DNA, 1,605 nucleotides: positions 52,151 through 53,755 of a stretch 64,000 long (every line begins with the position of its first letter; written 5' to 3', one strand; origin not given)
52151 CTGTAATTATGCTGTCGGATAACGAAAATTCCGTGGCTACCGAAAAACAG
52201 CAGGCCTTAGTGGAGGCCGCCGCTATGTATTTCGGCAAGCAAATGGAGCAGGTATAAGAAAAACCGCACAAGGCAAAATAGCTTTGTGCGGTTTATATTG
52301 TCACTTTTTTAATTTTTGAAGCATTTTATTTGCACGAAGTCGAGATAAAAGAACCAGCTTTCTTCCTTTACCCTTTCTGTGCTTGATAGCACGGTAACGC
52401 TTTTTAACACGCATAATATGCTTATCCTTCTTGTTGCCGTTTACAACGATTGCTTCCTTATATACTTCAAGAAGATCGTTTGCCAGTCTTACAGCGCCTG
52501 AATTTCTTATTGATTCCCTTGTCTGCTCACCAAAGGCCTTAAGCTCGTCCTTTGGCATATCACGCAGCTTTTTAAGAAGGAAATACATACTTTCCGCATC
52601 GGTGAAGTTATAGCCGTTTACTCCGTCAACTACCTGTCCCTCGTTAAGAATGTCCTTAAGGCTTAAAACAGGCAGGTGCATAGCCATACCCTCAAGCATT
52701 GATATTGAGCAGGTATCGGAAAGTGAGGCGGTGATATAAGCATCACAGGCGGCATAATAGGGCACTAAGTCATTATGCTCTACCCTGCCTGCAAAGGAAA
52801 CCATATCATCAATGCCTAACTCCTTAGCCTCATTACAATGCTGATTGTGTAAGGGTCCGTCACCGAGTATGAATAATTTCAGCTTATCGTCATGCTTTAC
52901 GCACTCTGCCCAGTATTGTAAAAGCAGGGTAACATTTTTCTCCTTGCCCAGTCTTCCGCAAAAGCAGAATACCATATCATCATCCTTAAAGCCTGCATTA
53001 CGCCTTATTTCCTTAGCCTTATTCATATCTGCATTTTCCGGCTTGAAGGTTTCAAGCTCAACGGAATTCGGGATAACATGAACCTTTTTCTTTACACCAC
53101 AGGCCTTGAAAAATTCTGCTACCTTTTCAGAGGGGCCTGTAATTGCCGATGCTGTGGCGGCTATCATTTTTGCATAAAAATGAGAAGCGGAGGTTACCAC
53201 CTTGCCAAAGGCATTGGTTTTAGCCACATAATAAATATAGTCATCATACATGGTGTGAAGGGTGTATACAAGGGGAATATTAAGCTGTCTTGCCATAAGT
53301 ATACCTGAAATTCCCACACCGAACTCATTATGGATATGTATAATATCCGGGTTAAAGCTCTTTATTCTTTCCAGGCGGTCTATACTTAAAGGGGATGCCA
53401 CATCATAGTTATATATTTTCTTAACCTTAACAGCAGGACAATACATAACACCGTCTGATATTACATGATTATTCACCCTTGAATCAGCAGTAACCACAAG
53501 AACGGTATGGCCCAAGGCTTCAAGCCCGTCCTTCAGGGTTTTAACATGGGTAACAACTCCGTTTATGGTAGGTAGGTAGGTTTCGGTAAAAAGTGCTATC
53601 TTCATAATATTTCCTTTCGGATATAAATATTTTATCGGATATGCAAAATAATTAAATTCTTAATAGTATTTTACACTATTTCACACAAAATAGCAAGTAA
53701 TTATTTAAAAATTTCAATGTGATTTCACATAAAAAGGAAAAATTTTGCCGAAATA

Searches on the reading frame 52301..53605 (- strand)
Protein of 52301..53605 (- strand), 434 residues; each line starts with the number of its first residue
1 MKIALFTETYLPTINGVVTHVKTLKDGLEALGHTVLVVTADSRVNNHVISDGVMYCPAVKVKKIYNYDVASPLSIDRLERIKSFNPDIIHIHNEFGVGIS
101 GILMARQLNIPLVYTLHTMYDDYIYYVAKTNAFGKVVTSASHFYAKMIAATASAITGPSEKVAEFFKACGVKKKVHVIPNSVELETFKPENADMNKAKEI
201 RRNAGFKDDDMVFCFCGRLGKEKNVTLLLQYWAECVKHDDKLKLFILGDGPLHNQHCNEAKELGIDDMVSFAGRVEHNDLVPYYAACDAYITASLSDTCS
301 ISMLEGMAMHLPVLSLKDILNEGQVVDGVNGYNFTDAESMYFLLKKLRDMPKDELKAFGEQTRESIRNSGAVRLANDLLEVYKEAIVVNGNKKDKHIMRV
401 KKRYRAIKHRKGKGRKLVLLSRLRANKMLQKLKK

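Call 59: search_protein_families(library=pfam, proteins=[window:52301-53605:-], max_evalue=0.00001)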
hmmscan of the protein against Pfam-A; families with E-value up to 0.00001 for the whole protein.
window:52301-53605:- (434 aa): 5 families
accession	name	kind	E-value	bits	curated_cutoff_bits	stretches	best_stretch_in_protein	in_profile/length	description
PF13439.12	Glyco_transf_4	-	2.7e-27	96.3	28.5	1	14-185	1-169/170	Glycosyltransferase Family 4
PF00534.26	Glycos_transf_1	-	2e-26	93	26.4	1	198-362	3-169/172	Glycosyl transferases group 1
PF13692.12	Glyco_trans_1_4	-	1.3e-22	81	27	1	212-340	3-132/142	Glycosyl transferases group 1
PF13579.12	Glyco_trans_4_4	-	1.5e-17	64.9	29.7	1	15-180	1-157/158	Glycosyl transferase 4-like domain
PF13477.12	Glyco_trans_4_2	-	2.6e-07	31.3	23.4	1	18-117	10-107/139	Glycosyl transferase 4-like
